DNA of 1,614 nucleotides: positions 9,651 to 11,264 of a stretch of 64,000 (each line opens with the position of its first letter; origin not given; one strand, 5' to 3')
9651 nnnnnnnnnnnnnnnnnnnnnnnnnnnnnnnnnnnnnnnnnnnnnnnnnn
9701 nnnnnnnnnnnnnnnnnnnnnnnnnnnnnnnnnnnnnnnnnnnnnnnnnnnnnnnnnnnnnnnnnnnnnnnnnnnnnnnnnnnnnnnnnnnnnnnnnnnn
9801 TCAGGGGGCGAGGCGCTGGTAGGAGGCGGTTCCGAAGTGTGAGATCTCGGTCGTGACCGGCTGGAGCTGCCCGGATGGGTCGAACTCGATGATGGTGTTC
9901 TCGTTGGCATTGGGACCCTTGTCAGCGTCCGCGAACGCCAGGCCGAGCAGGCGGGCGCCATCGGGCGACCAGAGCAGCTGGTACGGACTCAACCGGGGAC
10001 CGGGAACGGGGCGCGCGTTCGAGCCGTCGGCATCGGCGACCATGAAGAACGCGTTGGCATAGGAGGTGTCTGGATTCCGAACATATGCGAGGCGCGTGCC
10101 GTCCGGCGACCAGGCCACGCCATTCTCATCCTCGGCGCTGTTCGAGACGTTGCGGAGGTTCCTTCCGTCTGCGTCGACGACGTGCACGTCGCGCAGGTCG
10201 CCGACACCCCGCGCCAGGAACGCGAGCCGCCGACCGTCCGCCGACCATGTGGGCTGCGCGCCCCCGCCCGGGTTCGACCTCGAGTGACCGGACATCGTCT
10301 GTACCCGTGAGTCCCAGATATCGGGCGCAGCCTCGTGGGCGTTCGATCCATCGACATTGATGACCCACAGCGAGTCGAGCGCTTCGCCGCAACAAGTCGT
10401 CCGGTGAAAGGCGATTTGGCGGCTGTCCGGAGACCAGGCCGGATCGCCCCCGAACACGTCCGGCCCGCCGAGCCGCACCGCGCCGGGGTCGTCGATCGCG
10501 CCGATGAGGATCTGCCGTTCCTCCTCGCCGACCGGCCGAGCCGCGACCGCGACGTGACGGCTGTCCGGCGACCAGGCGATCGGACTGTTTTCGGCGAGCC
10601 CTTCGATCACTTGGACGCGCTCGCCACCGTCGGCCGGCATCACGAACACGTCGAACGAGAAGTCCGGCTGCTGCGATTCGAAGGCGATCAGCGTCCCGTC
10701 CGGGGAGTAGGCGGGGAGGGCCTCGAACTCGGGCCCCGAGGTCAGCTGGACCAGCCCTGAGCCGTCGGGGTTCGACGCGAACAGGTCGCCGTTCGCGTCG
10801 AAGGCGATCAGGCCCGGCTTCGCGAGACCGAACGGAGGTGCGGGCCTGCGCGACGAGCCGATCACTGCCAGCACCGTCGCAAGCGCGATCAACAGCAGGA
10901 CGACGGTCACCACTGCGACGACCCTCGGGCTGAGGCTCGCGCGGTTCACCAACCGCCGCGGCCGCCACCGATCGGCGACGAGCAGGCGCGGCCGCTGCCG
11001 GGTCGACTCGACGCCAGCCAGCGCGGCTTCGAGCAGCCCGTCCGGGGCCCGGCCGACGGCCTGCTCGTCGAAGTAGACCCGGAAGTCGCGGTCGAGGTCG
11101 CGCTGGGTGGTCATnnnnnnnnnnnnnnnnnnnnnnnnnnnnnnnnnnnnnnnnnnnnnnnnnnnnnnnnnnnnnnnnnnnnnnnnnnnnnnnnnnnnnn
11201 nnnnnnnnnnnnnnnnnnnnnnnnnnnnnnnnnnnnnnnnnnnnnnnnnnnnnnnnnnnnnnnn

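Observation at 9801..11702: ECF sigma factor, membrane anchor and PD40 beta-propeller in one 633-codon ORF, with the ancestral ATGA gene junction still visible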

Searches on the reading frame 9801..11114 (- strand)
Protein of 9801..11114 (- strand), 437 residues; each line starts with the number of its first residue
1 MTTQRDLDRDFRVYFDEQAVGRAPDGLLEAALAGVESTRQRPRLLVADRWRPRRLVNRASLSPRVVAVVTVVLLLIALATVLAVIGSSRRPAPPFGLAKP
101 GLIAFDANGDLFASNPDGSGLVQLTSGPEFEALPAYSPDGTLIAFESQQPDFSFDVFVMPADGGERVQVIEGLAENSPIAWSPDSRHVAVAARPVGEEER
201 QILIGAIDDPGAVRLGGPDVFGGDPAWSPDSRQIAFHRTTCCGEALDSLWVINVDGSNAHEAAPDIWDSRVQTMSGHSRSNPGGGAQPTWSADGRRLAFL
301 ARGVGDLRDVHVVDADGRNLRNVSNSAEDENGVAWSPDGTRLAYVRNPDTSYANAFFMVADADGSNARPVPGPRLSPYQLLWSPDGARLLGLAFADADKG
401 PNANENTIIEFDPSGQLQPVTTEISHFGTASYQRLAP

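Call 8: find_related_loci(query=window:9801-11114:-, collection=genome_contigs, flank=4000)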
Query window:9801-11114:- (437 aa) in genome_contigs; peptide patterns used: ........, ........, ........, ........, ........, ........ (x = any residue, [..] = any of these).
571 stretches matched a pattern; 10 encode a relative of the query (tblastn E <= 1e-3); 10 distinct loci.
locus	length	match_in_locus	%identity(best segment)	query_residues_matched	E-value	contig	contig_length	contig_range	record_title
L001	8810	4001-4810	29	108-416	8e-16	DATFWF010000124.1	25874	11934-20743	MAG TPA_asm: Thermoanaerobaculia bacterium isolate SMAG_U9483 k141_15301082, whole genome shotgun sequence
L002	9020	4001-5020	26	76-409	5e-12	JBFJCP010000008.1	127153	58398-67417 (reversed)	MAG: Gemmatimonadales bacterium isolate Mix_sand15.2022.01.G.23 k141_1641855_length_127153_cov_19.7387, whole genome sho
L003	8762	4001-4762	30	121-358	1e-9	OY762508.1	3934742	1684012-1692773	MAG: Rhodothermales bacterium isolate 68d32973-4033-4094-87ac-516b823d41a0 genome assembly, chromosome: 1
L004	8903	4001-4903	23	102-390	2e-9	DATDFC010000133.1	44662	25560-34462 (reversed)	MAG TPA_asm: Gemmatimonadales bacterium isolate SMAG_U216 k141_285920, whole genome shotgun sequence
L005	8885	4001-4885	24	106-421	2e-9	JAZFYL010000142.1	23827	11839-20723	MAG: Gemmatimonadales bacterium isolate MT5bin.3 MT5bin.3_142, whole genome shotgun sequence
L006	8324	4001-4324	34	103-198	2e-8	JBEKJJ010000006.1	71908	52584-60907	MAG: Bryobacteraceae bacterium isolate SPRUCE 320 SPRUCE_320_6, whole genome shotgun sequence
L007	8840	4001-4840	43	106-421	5e-6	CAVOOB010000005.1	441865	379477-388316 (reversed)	MAG: uncultured Gemmatimonadales bacterium isolate MFD09964.bin.1.247 genome assembly, contig: contig_3291, whole genome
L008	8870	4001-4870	25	134-396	5e-6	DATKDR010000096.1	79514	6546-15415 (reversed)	MAG TPA_asm: Longimicrobiales bacterium isolate SMAG_U14478 k141_1569601, whole genome shotgun sequence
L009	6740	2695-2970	35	111-197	1e-5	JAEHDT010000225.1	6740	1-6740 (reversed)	MAG: Gemmatimonadetes bacterium isolate EFPC_76 k127_13319630, whole genome shotgun sequence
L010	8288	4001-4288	30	225-337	7e-6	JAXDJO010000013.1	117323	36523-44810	MAG: Actinomycetota bacterium isolate BP_573 scaffold_3508470, whole genome shotgun sequence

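Call 29: find_related_loci(query=window:9801-11114:-, collection=metagenome_contigs, flank=1500)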
Query window:9801-11114:- (437 aa) in metagenome_contigs; peptide patterns used: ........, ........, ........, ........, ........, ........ (x = any residue, [..] = any of these).
600 stretches matched a pattern (row limit reached: there are more); 9 encode a relative of the query (tblastn E <= 1e-3); 9 distinct loci.
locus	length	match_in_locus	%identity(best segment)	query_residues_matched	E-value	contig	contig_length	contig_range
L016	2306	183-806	22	108-423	8e-12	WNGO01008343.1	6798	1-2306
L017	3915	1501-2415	23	108-423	9e-12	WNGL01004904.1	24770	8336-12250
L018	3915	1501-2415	23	108-423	1e-11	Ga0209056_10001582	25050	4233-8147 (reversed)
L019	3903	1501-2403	22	108-423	1e-11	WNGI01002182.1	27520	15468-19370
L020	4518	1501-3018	29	101-428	2e-10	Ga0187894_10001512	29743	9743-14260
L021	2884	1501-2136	31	107-386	6e-10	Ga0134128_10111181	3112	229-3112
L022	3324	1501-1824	33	103-198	5e-8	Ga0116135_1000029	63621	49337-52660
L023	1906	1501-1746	33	155-386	5e-7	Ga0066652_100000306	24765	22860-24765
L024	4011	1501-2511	27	106-425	6e-6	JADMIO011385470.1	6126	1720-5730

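Call 37: find_related_loci(query=A3, collection=genome_contigs, flank=1500)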
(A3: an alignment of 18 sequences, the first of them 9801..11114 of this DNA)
Query A3 (437 aa) in genome_contigs; peptide patterns used: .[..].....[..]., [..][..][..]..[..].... (x = any residue, [..] = any of these).
45 stretches matched a pattern; 12 encode a relative of the query (tblastn E <= 1e-3); 12 distinct loci.
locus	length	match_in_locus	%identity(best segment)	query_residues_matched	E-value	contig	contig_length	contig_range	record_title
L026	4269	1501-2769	41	10-437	3e-88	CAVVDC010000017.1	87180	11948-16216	MAG: uncultured Chloroflexia bacterium isolate MFD02242.bin.2.318 genome assembly, contig: contig_6795, whole genome sho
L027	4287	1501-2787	42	1-437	2e-84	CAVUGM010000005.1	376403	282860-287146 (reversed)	MAG: uncultured Chloroflexia bacterium isolate MFD02134.bin.2.86 genome assembly, contig: contig_8041, whole genome shot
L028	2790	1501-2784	34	1-437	3e-57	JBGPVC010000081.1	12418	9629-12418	MAG: Candidatus Limnocylindria bacterium isolate OBJ1_062018_110_27 k141_801113_length_12418_cov_16.7174, whole genome s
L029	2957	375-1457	35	89-436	4e-47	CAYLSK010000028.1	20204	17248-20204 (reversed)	MAG TPA_asm: uncultured Anaerolineaceae bacterium isolate SRP119689_co1_178 genome assembly, contig: NODE_3552_length_20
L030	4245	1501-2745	34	25-436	5e-47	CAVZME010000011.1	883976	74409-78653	MAG: uncultured Chloroflexia bacterium isolate MFD02159.bin.2.67 genome assembly, contig: contig_7212, whole genome shot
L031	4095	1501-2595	35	28-397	5e-45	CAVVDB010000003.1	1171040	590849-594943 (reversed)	MAG: uncultured Chloroflexia bacterium isolate MFD02242.bin.2.210 genome assembly, contig: contig_2402, whole genome sho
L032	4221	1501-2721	32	35-436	4e-43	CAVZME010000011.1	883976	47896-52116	MAG: uncultured Chloroflexia bacterium isolate MFD02159.bin.2.67 genome assembly, contig: contig_7212, whole genome shot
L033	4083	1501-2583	32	66-436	8e-33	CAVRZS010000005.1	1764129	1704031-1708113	MAG: uncultured Chloroflexia bacterium isolate MFD02199.bin.3.67 genome assembly, contig: contig_2742, whole genome shot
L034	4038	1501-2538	33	82-436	5e-31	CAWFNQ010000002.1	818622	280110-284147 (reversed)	MAG: uncultured Chloroflexia bacterium isolate MFD03975.bin.2.115 genome assembly, contig: contig_29836, whole genome sh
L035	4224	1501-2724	42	1-393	1e-24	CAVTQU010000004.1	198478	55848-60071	MAG: uncultured Chloroflexia bacterium isolate MFD00392.bin.2.302 genome assembly, contig: contig_37006, whole genome sh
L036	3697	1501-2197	49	66-344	4e-15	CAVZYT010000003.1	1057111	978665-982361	MAG: uncultured Chloroflexia bacterium isolate MFD02134.bin.2.143 genome assembly, contig: contig_1517, whole genome sho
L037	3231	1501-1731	31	88-170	8e-5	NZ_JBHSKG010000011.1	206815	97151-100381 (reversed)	Actinomycetospora rhizophila strain CGMCC 4.7134 spades_K_17_127_11, whole genome shotgun sequence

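Call 64: predict_structure(alignment_id=A3)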
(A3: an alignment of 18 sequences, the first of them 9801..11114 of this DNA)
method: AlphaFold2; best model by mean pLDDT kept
length: 437 residues; sequences in the alignment: 18
mean_pLDDT: 70.6   pTM: 0.68
mean pLDDT of the five models: 70.6, 70.0, 69.6, 69.0, 68.2
residues with pLDDT >= 90: 114; 70-90: 149; 50-70: 73; < 50: 101
segments of 3 or more residues with pLDDT < 50: 1-3, 17-23, 31-62, 82-104, 269-284, 424-437
pLDDT, mean of each block of 10 residues (from residue 1): 51 49 49 39 30 28 56 67 37 34 49 58 62 69 84 89 85 86 91 88 90 88 90 89 70 93 71 30 60 94 85 94 90 90 90 90 93 86 82 79 72 88 47 34
secondary structure, 60 per line:
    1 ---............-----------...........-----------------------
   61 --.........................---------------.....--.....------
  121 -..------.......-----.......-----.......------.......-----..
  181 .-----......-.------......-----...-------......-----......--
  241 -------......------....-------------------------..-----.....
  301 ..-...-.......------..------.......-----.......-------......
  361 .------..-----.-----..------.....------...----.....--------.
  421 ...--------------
elements in order: H4-15 H27-37 H63-87 E103-107 E110-114 E130-136 E142-148 E154-160 E167-173 E179-181 E187-192 E201-206 E212-214 E222-227 E233-238 E248-253 E260-263 E296-302 E308-314 E329-335 E341-347 E355-361 E389-393 E407-411 E420-423

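Call 67: fold_search(model_id=the predicted structure, library=pdb)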
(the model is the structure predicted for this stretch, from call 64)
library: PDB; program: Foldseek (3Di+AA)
matches with E <= 10: 1555; with E <= 0.001: 904
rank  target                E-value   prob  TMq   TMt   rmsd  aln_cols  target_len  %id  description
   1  4r40_C                1.4e-14  1.00  0.40  0.42   7.3       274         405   18  Crystal Structure of TolB/Pal complex from Yersinia pestis. (released 2014-09-03)
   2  2w8b_B                2.6e-14  1.00  0.39  0.41   8.0       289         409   17  Crystal structure of processed TolB in complex with Pal (released 2009-02-17)
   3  6pnv                  3.4e-14  1.00  0.39  0.41   7.6       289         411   17  1.42 Angstrom Resolution Crystal Structure of Translocation Protein TolB from Salmonella enterica (released 2019-07-17)
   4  1c5k                  4.5e-14  1.00  0.42  0.45  11.2       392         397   15  THE STRUCTURE OF TOLB, AN ESSENTIAL COMPONENT OF THE TOL-DEPENDENT TRANSLOCATION SYSTEM AND ITS INTERACTIONS WITH THE TR (released 2000-12-06)
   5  2hqs_B                4.7e-14  1.00  0.39  0.41   7.4       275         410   17  Crystal structure of TolB/Pal complex (released 2007-04-03)
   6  9a2l_MODEL_1_A        6.5e-14  1.00  0.44  0.45  10.3       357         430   14  Model of E. coli TolB by in-cell photo-crosslinking MS and deep learning (released 2023-02-24)
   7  2hqs_A                7.3e-14  1.00  0.39  0.41   7.3       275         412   17  Crystal structure of TolB/Pal complex (released 2007-04-03)
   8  4pwz_B                1.0e-13  1.00  0.39  0.41   6.9       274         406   17  Crystal structure of TolB protein from Yersinia pestis CO92 (released 2014-04-02)
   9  1crz                  1.0e-13  1.00  0.39  0.42   8.0       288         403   18  CRYSTAL STRUCTURE OF THE E. COLI TOLB PROTEIN (released 2000-08-16)
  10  3iax_A                1.5e-13  1.00  0.39  0.42   7.4       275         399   17  The crystal structure of the TolB box of Colicin A in complex with TolB reveals important differences in the recruitme (released 2009-10-13)
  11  4r40_A                2.6e-13  1.00  0.39  0.41   7.0       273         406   18  Crystal Structure of TolB/Pal complex from Yersinia pestis. (released 2014-09-03)
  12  2w8b_A                3.6e-13  1.00  0.39  0.41   8.1       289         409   17  Crystal structure of processed TolB in complex with Pal (released 2009-02-17)
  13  4pwz_A                4.5e-13  1.00  0.39  0.42   7.0       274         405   17  Crystal structure of TolB protein from Yersinia pestis CO92 (released 2014-04-02)
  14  2ivz_C                4.7e-13  1.00  0.39  0.43   7.0       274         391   16  Structure of TolB in complex with a peptide of the colicin E9 T- domain (released 2006-08-16)
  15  2z3w                  4.7e-13  1.00  0.49  0.34   7.0       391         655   14  Prolyl tripeptidyl aminopeptidase mutant E636A (released 2008-02-19)
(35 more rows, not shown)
